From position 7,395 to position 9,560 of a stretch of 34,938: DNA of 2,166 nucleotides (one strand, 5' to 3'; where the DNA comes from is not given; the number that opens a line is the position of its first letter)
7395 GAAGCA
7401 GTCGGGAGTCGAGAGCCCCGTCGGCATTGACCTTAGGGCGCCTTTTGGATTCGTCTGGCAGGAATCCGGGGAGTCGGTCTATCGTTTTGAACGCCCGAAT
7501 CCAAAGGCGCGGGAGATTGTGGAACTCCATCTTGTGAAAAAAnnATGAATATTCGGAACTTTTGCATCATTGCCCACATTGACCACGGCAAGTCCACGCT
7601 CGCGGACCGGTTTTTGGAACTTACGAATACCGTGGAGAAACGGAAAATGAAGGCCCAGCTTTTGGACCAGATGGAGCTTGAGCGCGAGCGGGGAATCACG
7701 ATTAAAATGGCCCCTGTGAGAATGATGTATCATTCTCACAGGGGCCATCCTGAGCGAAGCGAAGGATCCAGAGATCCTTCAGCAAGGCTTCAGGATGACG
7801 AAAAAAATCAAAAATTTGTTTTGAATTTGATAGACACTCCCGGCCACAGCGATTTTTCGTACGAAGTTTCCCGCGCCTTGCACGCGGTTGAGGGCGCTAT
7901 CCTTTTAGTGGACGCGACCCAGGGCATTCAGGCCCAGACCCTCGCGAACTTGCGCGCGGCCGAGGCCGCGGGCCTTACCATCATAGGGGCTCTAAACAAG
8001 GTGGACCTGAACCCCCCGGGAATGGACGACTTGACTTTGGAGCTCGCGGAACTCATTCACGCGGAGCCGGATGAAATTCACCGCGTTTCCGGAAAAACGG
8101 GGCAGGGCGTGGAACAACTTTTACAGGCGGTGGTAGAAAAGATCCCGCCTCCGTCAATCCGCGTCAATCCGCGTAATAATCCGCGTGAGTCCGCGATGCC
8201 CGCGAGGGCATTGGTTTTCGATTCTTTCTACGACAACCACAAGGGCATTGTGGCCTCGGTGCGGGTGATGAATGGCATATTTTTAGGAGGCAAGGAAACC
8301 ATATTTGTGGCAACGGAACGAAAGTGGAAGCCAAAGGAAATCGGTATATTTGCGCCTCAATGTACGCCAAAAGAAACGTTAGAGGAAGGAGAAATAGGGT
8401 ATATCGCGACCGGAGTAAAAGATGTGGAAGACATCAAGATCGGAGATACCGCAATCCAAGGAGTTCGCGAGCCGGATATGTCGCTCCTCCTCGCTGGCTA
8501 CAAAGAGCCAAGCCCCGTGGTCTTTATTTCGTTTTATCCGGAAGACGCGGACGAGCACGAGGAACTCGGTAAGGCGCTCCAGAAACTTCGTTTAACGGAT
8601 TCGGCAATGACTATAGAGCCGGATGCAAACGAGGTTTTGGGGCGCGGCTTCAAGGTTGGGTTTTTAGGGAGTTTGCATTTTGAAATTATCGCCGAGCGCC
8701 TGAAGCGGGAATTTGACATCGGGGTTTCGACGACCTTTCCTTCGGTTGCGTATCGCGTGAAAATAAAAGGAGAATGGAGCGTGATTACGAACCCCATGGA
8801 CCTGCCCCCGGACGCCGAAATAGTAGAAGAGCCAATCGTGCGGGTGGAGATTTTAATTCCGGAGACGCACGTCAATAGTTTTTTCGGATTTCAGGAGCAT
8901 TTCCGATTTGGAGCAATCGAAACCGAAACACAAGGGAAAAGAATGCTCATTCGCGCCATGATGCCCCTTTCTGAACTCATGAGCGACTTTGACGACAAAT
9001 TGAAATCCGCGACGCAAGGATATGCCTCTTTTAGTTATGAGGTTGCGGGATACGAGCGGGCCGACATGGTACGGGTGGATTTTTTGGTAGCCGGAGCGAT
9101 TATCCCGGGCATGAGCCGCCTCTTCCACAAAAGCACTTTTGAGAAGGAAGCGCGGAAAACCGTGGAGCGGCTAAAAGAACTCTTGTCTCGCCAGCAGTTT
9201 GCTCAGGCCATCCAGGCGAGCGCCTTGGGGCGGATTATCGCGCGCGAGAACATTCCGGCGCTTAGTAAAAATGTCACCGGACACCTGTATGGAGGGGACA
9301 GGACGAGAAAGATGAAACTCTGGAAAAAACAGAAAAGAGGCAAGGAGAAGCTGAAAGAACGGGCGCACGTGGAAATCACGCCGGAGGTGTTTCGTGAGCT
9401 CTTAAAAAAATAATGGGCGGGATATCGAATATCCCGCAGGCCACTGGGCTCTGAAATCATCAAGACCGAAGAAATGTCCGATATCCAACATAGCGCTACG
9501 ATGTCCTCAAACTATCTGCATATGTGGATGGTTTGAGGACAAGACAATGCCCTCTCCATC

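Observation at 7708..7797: In-frame 21-codon palindromic insertion in the lepA G domain, including an inverted copy of the adjacent coding sequence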

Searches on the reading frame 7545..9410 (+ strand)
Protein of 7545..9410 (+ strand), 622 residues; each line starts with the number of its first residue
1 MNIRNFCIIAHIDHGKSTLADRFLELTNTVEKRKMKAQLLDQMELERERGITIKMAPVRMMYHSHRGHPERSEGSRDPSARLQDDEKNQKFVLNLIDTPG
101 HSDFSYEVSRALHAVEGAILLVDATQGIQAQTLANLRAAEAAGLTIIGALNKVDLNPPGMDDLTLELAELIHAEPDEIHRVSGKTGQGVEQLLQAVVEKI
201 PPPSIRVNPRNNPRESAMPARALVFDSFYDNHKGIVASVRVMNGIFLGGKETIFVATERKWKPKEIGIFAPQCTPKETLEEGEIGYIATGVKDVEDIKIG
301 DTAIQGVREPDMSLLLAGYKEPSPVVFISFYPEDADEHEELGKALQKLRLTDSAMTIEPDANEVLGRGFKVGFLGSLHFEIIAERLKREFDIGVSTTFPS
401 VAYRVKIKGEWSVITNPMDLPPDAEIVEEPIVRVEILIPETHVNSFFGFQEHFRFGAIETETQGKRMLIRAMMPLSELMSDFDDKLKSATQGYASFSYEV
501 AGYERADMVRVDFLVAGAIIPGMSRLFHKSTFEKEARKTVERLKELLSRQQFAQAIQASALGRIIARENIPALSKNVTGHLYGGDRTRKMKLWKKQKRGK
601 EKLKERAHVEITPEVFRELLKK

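Call 10: find_homologous_proteins(query=window:7545-9410:+, max_evalue=1e-50)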
Query window:7545-9410:+ (622 aa): 8000 proteins with E <= 1e-50 among 8000 candidates; the best 120 are listed.
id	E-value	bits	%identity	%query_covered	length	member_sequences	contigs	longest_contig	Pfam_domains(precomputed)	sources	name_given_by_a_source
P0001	0.0e+0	1131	82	100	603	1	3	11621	PF00679.31,PF14492.13,PF06421.18,PF00009.34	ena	-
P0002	0.0e+0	1104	79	91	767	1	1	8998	PF00679.31,PF14492.13,PF06421.18,PF13366.13,PF00009.34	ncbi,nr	ncbi:MAG: GxxExxY protein [Nanoarchaeota archaeon]|nr:GxxExxY protein [Nanoarchaeota archaeon]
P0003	1.9e-280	950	70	100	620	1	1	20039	PF00679.31,PF14492.13,PF06421.18,PF00009.34,PF16658.12,PF03144.32,PF22042.3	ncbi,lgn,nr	ncbi:MAG: translation elongation factor 4 [bacterium]|nr:translation elongation factor 4 [bacterium]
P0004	4.1e-263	893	67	100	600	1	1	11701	PF00679.31,PF14492.13,PF06421.18,PF00009.34,PF16658.12,PF03144.32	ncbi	-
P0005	4.5e-257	873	64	100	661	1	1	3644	PF01926.30,PF00679.31,PF14492.13,PF06421.18,PF00009.34,PF16658.12,PF03144.32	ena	-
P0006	3.7e-256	870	65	100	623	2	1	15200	PF00679.31,PF14492.13,PF06421.18,PF00009.34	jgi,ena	-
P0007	8.8e-256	868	65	100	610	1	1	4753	PF00679.31,PF14492.13,PF06421.18,PF00009.34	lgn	-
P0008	4.3e-254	863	65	100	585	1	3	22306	PF00679.31,PF14492.13,PF06421.18,PF00009.34,PF03144.32,PF22042.3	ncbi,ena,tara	tara:strand:+ start:2307 stop:4064 length:1758 start_codon:yes stop_codon:yes gene_type:complete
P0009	2.6e-253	860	64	100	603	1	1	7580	PF00679.31,PF14492.13,PF06421.18,PF00009.34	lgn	-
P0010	1.5e-251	854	63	100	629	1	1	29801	PF00679.31,PF14492.13,PF06421.18,PF00009.34,PF03144.32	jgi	jgi:GTP-binding protein LepA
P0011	2.3e-250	850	63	100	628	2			PF00679.31,PF14492.13,PF06421.18,PF00009.34,PF03144.32,PF22042.3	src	-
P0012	1.4e-249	848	63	100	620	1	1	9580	PF00679.31,PF14492.13,PF06421.18,PF00009.34,PF03144.32,PF22042.3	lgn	-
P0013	9.6e-245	832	63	100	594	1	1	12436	PF00679.31,PF14492.13,PF06421.18,PF00009.34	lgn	-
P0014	3.7e-237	807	61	100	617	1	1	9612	PF00679.31,PF14492.13,PF06421.18,PF00009.34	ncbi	-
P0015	2.7e-234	797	60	100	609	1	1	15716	PF00679.31,PF14492.13,PF06421.18,PF00009.34,PF03144.32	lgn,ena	-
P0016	5.1e-233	793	62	100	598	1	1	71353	PF01926.30,PF00679.31,PF14492.13,PF06421.18,PF00009.34,PF03144.32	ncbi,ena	-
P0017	5.1e-232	790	61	100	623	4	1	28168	PF00679.31,PF14492.13,PF06421.18,PF00009.34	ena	-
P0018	3.2e-231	787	60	100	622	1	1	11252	PF00679.31,PF14492.13,PF06421.18,PF00009.34,PF03144.32,PF22042.3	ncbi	-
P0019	6.6e-230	783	61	100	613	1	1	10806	PF00679.31,PF14492.13,PF06421.18,PF00009.34,PF03144.32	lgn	-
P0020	7.0e-230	783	60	100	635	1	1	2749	PF00679.31,PF14492.13,PF06421.18,PF00009.34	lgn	-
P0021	6.4e-229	780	59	100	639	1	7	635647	PF00679.31,PF14492.13,PF06421.18,PF00009.34,PF03144.32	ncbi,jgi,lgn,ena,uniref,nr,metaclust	ncbi:MAG: Elongation factor 4 [Candidatus Jorgensenbacteria bacterium GW2011_GWA1_48_11]|uniref:Elon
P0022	1.3e-228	779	60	100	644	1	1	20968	PF00679.31,PF14492.13,PF06421.18,PF00009.34,PF03144.32,PF22042.3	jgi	jgi:GTP-binding protein LepA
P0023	2.7e-227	774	60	100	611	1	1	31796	PF00679.31,PF14492.13,PF06421.18,PF00009.34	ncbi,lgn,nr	ncbi:MAG TPA: translation elongation factor 4 [Candidatus Paceibacterota bacterium]|nr:translation e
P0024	5.9e-227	773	60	100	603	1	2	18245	PF00679.31,PF14492.13,PF06421.18,PF00009.34,PF03144.32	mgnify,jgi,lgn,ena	mgnify:CR=1 FL=1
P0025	1.7e-226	772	59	100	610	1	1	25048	PF00679.31,PF14492.13,PF06421.18,PF00009.34,PF16658.12,PF03144.32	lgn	-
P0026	1.7e-226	772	60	100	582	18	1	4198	PF00679.31,PF14492.13,PF06421.18,PF00009.34,PF03144.32,PF22042.3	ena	-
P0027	2.0e-226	771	60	100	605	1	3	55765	PF00679.31,PF14492.13,PF06421.18,PF00009.34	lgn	-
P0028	2.7e-226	771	58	100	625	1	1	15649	PF00679.31,PF14492.13,PF06421.18,PF00009.34,PF03144.32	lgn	-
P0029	3.0e-226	771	60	100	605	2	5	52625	PF00679.31,PF14492.13,PF06421.18,PF00009.34,PF03144.32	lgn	-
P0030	7.1e-226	770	60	100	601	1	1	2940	PF00679.31,PF14492.13,PF06421.18,PF00009.34,PF03144.32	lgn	-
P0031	9.5e-226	769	59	100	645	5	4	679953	PF00679.31,PF14492.13,PF06421.18,PF00009.34,PF03144.32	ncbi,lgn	-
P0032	9.8e-226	769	59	86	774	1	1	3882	PF00679.31,PF14492.13,PF06421.18,PF13366.13,PF00009.34,PF03144.32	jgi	jgi:GTP-binding protein LepA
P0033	1.1e-225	769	60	100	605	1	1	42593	PF00679.31,PF14492.13,PF06421.18,PF00009.34,PF03144.32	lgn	-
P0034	3.2e-225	767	60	100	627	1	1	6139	PF00679.31,PF14492.13,PF06421.18,PF00009.34,PF03144.32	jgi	-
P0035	3.3e-225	767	60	100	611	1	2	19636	PF00679.31,PF14492.13,PF06421.18,PF00009.34,PF03144.32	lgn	-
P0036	3.4e-225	767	59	100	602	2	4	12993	PF00679.31,PF14492.13,PF06421.18,PF00009.34,PF03144.32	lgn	-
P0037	3.9e-225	767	60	100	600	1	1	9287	PF00679.31,PF14492.13,PF06421.18,PF00009.34,PF03144.32,PF22042.3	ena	-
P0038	4.6e-225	767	59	100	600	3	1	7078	PF00679.31,PF14492.13,PF06421.18,PF00009.34,PF03144.32,PF22042.3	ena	-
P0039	5.9e-225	767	59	100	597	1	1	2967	PF00679.31,PF06421.18,PF00009.34,PF03144.32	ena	-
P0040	7.8e-225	766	59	100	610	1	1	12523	PF00679.31,PF14492.13,PF06421.18,PF00009.34,PF03144.32,PF22042.3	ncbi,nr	ncbi:MAG: elongation factor 4 [Candidatus Brennerbacteria bacterium]|nr:elongation factor 4 [Candida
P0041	1.7e-224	765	60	100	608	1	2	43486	PF00679.31,PF14492.13,PF06421.18,PF00009.34,PF16658.12,PF03144.32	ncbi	-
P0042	5.3e-224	763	61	100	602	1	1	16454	PF00679.31,PF14492.13,PF06421.18,PF00009.34,PF03144.32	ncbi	ncbi:MAG: translation elongation factor 4 [Candidatus Jorgensenbacteria bacterium]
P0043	5.5e-224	763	58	91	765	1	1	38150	PF00679.31,PF14492.13,PF06421.18,PF13366.13,PF00009.34,PF03144.32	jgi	-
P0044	9.4e-224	763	60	100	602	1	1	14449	PF00679.31,PF14492.13,PF06421.18,PF00009.34,PF03144.32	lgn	-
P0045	1.4e-223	762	59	100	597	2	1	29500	PF00679.31,PF14492.13,PF06421.18,PF00009.34,PF03144.32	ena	-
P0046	5.2e-223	760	60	100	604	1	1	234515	PF00679.31,PF14492.13,PF06421.18,PF00009.34,PF03144.32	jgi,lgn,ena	-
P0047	6.0e-223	760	59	100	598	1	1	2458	PF00679.31,PF14492.13,PF06421.18,PF00009.34,PF03144.32,PF22042.3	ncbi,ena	ncbi:MAG: translation elongation factor 4 [Patescibacteria group bacterium]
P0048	7.0e-223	760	58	100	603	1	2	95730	PF00679.31,PF14492.13,PF06421.18,PF00009.34,PF16658.12,PF03144.32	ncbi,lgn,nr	ncbi:MAG: elongation factor 4 [Candidatus Brennerbacteria bacterium]|nr:elongation factor 4 [Candida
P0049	1.2e-222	759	60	100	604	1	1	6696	PF00679.31,PF14492.13,PF06421.18,PF00009.34,PF03144.32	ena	-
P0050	1.9e-222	758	58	100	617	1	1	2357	PF00679.31,PF14492.13,PF06421.18,PF00009.34,PF03144.32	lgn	-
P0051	3.1e-222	758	57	100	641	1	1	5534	PF00679.31,PF14492.13,PF06421.18,PF00009.34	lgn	-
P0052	3.7e-222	757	60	100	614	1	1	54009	PF00679.31,PF14492.13,PF06421.18,PF00009.34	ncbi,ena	-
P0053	9.2e-222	756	57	100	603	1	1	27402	PF00679.31,PF14492.13,PF06421.18,PF00009.34,PF03144.32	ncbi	-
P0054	1.6e-221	755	60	100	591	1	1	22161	PF00679.31,PF14492.13,PF06421.18,PF00009.34,PF16658.12,PF03144.32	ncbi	ncbi:MAG: translation elongation factor 4 [Candidatus Jorgensenbacteria bacterium]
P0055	3.0e-221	754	59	100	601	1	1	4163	PF00679.31,PF14492.13,PF06421.18,PF00009.34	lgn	-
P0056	3.6e-221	754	60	100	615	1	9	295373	PF00679.31,PF14492.13,PF06421.18,PF00009.34,PF03144.32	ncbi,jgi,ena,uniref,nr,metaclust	ncbi:MAG: Elongation factor 4 [Candidatus Jorgensenbacteria bacterium GW2011_GWA1_48_13]|uniref:Elon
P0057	4.5e-221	754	59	100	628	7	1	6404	PF00679.31,PF14492.13,PF06421.18,PF00009.34,PF03144.32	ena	-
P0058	1.3e-220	752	60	100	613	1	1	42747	PF00679.31,PF14492.13,PF06421.18,PF00009.34,PF03144.32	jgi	-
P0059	2.5e-220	751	57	100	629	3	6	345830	PF00679.31,PF14492.13,PF06421.18,PF00009.34,PF03144.32,PF22042.3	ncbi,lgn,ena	-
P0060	3.4e-220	751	59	100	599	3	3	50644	PF00679.31,PF14492.13,PF06421.18,PF00009.34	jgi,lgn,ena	-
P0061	3.7e-220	751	59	100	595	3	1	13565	PF00679.31,PF14492.13,PF06421.18,PF00009.34,PF16658.12,PF03144.32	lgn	-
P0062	4.2e-220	751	59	100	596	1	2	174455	PF00679.31,PF14492.13,PF06421.18,PF00009.34,PF03144.32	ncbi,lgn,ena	-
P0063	4.2e-220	751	60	99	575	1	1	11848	PF00679.31,PF14492.13,PF06421.18,PF00009.34,PF03144.32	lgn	-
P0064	4.9e-220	750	58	100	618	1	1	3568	PF00679.31,PF14492.13,PF06421.18,PF00009.34,PF16658.12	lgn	-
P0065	6.4e-220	750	58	100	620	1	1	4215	PF00679.31,PF14492.13,PF06421.18,PF00009.34,PF03144.32,PF22042.3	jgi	jgi:GTP-binding protein LepA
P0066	6.9e-220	750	59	100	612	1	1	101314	PF00679.31,PF14492.13,PF06421.18,PF00009.34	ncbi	ncbi:MAG: translation elongation factor 4 [Candidatus Jorgensenbacteria bacterium]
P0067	8.0e-220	750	59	100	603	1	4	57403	PF00679.31,PF14492.13,PF06421.18,PF00009.34,PF03144.32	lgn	-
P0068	8.6e-220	749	56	100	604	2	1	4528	PF00679.31,PF14492.13,PF06421.18,PF00009.34,PF03144.32,PF22042.3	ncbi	-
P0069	9.8e-220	749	58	100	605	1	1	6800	PF00679.31,PF14492.13,PF06421.18,PF00009.34,PF03144.32,PF00071.29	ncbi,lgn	-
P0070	1.6e-219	749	59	100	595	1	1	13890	PF00679.31,PF14492.13,PF06421.18,PF00009.34,PF03144.32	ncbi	-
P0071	1.9e-219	748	60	100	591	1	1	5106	PF00679.31,PF14492.13,PF06421.18,PF00009.34,PF03144.32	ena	-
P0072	3.4e-219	747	59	100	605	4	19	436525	PF00679.31,PF14492.13,PF06421.18,PF00009.34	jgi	jgi:GTP-binding protein LepA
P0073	3.6e-219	747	58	100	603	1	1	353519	PF00679.31,PF14492.13,PF06421.18,PF00009.34,PF03144.32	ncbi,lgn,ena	-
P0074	4.1e-219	747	58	100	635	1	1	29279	PF00679.31,PF14492.13,PF06421.18,PF00009.34,PF03144.32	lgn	-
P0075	4.9e-219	747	56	100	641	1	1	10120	PF00679.31,PF14492.13,PF06421.18,PF00009.34,PF03144.32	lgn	-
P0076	5.6e-219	747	57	100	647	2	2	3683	PF00679.31,PF14492.13,PF06421.18,PF00009.34,PF03144.32,PF22042.3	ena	-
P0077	1.0e-218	746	60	100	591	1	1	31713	PF00679.31,PF14492.13,PF06421.18,PF00009.34,PF03144.32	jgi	-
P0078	1.4e-218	745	57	100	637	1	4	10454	PF00679.31,PF14492.13,PF06421.18,PF00009.34,PF03144.32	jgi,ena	-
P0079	1.7e-218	745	56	91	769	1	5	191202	PF00679.31,PF14492.13,PF06421.18,PF13366.13,PF00009.34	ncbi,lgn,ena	-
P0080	1.9e-218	745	60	100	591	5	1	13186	PF00679.31,PF14492.13,PF06421.18,PF00009.34,PF16658.12,PF03144.32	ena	-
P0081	2.0e-218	745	58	100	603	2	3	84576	PF00679.31,PF14492.13,PF06421.18,PF00009.34,PF03144.32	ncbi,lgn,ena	ncbi:MAG: translation elongation factor 4 [Patescibacteria group bacterium]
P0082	2.6e-218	745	58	100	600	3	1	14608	PF00679.31,PF14492.13,PF06421.18,PF00009.34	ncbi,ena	-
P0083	3.4e-218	744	56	100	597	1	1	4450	PF00679.31,PF14492.13,PF06421.18,PF00009.34,PF03144.32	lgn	-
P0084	4.2e-218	744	57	100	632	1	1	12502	PF00679.31,PF14492.13,PF06421.18,PF00009.34,PF03144.32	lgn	-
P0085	4.7e-218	744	57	100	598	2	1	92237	PF00679.31,PF14492.13,PF06421.18,PF00009.34,PF03144.32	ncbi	ncbi:MAG: translation elongation factor 4 [Patescibacteria group bacterium]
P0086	5.1e-218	744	59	100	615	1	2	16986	PF00679.31,PF14492.13,PF06421.18,PF00009.34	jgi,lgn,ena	-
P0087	5.2e-218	744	59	100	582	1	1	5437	PF00679.31,PF14492.13,PF06421.18,PF00009.34,PF03144.32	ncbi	-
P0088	6.1e-218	743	57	100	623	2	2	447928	PF00679.31,PF14492.13,PF06421.18,PF00009.34,PF03144.32,PF22042.3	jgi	jgi:GTP-binding protein LepA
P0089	7.1e-218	743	58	100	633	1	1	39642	PF00679.31,PF14492.13,PF06421.18,PF00009.34,PF03144.32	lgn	-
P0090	7.5e-218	743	59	100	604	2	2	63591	PF00679.31,PF06421.18,PF00009.34,PF03144.32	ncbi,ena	-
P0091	9.0e-218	743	55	100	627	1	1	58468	PF00679.31,PF14492.13,PF06421.18,PF00009.34,PF03144.32,PF22042.3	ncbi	ncbi:MAG: translation elongation factor 4 [Patescibacteria group bacterium]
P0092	9.1e-218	743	62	91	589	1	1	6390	PF00679.31,PF14492.13,PF06421.18,PF00009.34,PF22042.3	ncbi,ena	-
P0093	1.0e-217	743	57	100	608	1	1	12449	PF00679.31,PF14492.13,PF06421.18,PF00009.34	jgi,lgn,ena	-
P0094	1.1e-217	743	58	100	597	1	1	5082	PF00679.31,PF14492.13,PF06421.18,PF00009.34,PF03144.32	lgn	-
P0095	1.1e-217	742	59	100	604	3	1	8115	PF00679.31,PF14492.13,PF06421.18,PF00009.34,PF03144.32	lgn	-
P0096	1.5e-217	742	59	100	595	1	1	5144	PF00679.31,PF14492.13,PF06421.18,PF00009.34,PF16658.12,PF03144.32,PF22042.3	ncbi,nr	ncbi:MAG: translation elongation factor 4 [Candidatus Jorgensenbacteria bacterium]|nr:translation el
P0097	1.9e-217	742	58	100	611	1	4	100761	PF00679.31,PF14492.13,PF06421.18,PF00009.34,PF03144.32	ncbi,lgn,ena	ncbi:MAG: translation elongation factor 4 [Patescibacteria group bacterium]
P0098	2.0e-217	742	59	100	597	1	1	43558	PF00679.31,PF14492.13,PF06421.18,PF00009.34,PF03144.32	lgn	-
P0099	2.5e-217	741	57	100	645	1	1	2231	PF00679.31,PF14492.13,PF06421.18,PF00009.34,PF03144.32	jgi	jgi:GTP-binding protein LepA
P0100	3.0e-217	741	57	100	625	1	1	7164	PF00679.31,PF14492.13,PF06421.18,PF00009.34,PF03144.32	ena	-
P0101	3.3e-217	741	61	86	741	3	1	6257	PF00679.31,PF14492.13,PF06421.18,PF13366.13,PF00009.34,PF03144.32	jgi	jgi:GTP-binding protein LepA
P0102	4.7e-217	740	58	100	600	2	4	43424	PF00679.31,PF14492.13,PF06421.18,PF00009.34,PF03144.32,PF22042.3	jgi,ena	-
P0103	5.7e-217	740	57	100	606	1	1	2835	PF00679.31,PF14492.13,PF06421.18,PF00009.34,PF03144.32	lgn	-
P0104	6.7e-217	740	59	100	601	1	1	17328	PF00679.31,PF14492.13,PF06421.18,PF00009.34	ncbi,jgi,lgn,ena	ncbi:MAG: translation elongation factor 4 [Minisyncoccia bacterium]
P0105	6.8e-217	740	58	100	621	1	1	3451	PF00679.31,PF14492.13,PF06421.18,PF00009.34,PF03144.32,PF22042.3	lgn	-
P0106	7.6e-217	740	57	100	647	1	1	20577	PF00679.31,PF14492.13,PF06421.18,PF00009.34,PF03144.32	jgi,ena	-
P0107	7.9e-217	740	58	98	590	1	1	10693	PF00679.31,PF14492.13,PF06421.18,PF00009.34,PF10662.16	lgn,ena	-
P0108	1.0e-216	739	57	100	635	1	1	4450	PF00679.31,PF14492.13,PF06421.18,PF00009.34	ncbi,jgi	jgi:GTP-binding protein LepA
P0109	1.2e-216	739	57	100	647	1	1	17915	PF00679.31,PF14492.13,PF06421.18,PF00009.34,PF03144.32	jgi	-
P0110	1.2e-216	739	59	100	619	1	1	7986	PF00679.31,PF14492.13,PF06421.18,PF00009.34,PF03144.32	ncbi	-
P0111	1.2e-216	739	58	100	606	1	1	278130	PF00679.31,PF14492.13,PF06421.18,PF00009.34,PF03144.32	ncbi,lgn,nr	ncbi:MAG: translation elongation factor 4 [Candidatus Jorgensenbacteria bacterium]|nr:translation el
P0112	1.3e-216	739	58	100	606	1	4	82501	PF00679.31,PF14492.13,PF06421.18,PF00009.34,PF03144.32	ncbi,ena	-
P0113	1.6e-216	739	57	100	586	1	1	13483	PF00679.31,PF14492.13,PF06421.18,PF00009.34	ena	-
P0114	2.2e-216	738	57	100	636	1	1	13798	PF00679.31,PF14492.13,PF06421.18,PF00009.34,PF03144.32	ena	-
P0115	2.4e-216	738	59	100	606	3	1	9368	PF00679.31,PF14492.13,PF06421.18,PF00009.34,PF03144.32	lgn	-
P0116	2.6e-216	738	58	100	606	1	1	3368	PF00679.31,PF14492.13,PF06421.18,PF00009.34,PF03144.32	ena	-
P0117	3.3e-216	738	57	100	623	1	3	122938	PF00679.31,PF14492.13,PF06421.18,PF00009.34,PF03144.32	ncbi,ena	-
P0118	3.6e-216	738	59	100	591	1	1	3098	PF00679.31,PF14492.13,PF06421.18,PF00009.34,PF03144.32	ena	-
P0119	3.7e-216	737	57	100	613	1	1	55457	PF00679.31,PF14492.13,PF06421.18,PF00009.34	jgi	jgi:GTP-binding protein LepA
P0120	4.7e-216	737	57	100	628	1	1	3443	PF00679.31,PF14492.13,PF06421.18,PF00009.34,PF22042.3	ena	-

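Call 13: find_encoding_contigs(protein=P0002, flank=4000, max_places=2)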
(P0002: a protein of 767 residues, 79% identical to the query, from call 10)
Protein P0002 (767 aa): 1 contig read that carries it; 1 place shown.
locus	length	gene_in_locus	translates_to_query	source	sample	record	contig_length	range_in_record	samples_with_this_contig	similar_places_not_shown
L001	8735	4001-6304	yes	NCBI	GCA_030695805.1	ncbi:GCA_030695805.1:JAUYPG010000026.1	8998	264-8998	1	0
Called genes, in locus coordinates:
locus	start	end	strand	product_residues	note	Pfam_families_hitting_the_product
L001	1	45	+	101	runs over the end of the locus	?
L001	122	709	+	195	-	PF02397:Bac_transf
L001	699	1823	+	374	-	PF13439:Glyco_transf_4, PF00534:Glycos_transf_1, PF20706:GT4-conflict (weak), PF13692:Glyco_trans_1_4, PF13524:Glyco_trans_1_2 (weak)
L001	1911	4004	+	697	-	PF13196:DUF4012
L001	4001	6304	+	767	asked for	PF00009:GTP_EFTU, PF13366:PDDEXK_3, PF00009:GTP_EFTU, PF14492:EFG_III, PF00679:EFG_C, PF06421:LepA_C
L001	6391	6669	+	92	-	PF04977:DivIC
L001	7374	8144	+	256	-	PF06044:DpnI, PF17726:DpnI_C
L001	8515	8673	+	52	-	-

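Call 14: find_encoding_contigs(protein=P0003, flank=4000, max_places=2)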
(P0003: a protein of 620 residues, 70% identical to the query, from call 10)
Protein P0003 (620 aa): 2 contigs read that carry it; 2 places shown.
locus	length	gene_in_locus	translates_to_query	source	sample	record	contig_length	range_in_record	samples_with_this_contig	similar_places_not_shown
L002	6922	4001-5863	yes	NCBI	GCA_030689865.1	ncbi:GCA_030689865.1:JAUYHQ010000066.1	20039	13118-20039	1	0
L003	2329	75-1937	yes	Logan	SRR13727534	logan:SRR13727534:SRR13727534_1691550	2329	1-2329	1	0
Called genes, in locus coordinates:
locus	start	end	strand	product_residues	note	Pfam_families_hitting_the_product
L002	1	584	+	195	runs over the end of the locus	PF02397:Bac_transf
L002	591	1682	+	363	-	PF13439:Glyco_transf_4, PF20706:GT4-conflict (weak), PF00534:Glycos_transf_1, PF13692:Glyco_trans_1_4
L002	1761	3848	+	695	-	PF13196:DUF4012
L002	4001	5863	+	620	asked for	PF00009:GTP_EFTU, PF22042:EF-G_D2 (weak), PF03144:GTP_EFTU_D2, PF14492:EFG_III, PF16658:RF3_C (faint), PF00679:EFG_C, PF06421:LepA_C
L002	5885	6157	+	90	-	PF04977:DivIC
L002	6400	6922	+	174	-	PF00239:Resolvase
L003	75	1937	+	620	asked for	PF00009:GTP_EFTU, PF22042:EF-G_D2 (weak), PF03144:GTP_EFTU_D2, PF14492:EFG_III, PF16658:RF3_C (faint), PF00679:EFG_C, PF06421:LepA_C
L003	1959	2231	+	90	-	PF04977:DivIC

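Call 15: find_encoding_contigs(protein=P0001, flank=4000, max_places=2)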
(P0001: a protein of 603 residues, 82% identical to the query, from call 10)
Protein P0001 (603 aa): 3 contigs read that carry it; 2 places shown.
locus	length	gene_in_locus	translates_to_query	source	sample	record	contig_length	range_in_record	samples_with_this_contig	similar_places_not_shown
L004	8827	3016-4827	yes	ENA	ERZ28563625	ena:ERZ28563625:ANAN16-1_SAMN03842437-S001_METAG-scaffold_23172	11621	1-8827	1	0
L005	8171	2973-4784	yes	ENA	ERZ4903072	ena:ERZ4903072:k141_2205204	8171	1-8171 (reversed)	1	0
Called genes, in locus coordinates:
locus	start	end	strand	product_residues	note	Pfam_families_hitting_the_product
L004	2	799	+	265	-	?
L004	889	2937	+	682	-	PF13196:DUF4012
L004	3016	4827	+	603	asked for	PF00009:GTP_EFTU, PF14492:EFG_III (weak), PF00679:EFG_C, PF06421:LepA_C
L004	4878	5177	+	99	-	PF04977:DivIC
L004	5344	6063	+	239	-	PF03372:Exo_endo_phos, PF14529:Exo_endo_phos_2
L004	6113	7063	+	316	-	PF01699:Na_Ca_ex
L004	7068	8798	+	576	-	PF07705:CARDB (faint), PF18915:DUF5667, PF00050:Kazal_1 (weak)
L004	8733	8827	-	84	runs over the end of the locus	-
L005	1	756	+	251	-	?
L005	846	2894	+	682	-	PF13196:DUF4012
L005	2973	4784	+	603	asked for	PF00009:GTP_EFTU, PF14492:EFG_III (weak), PF00679:EFG_C, PF06421:LepA_C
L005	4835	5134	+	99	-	PF04977:DivIC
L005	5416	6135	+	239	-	PF03372:Exo_endo_phos, PF14529:Exo_endo_phos_2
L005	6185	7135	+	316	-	PF01699:Na_Ca_ex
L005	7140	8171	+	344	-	?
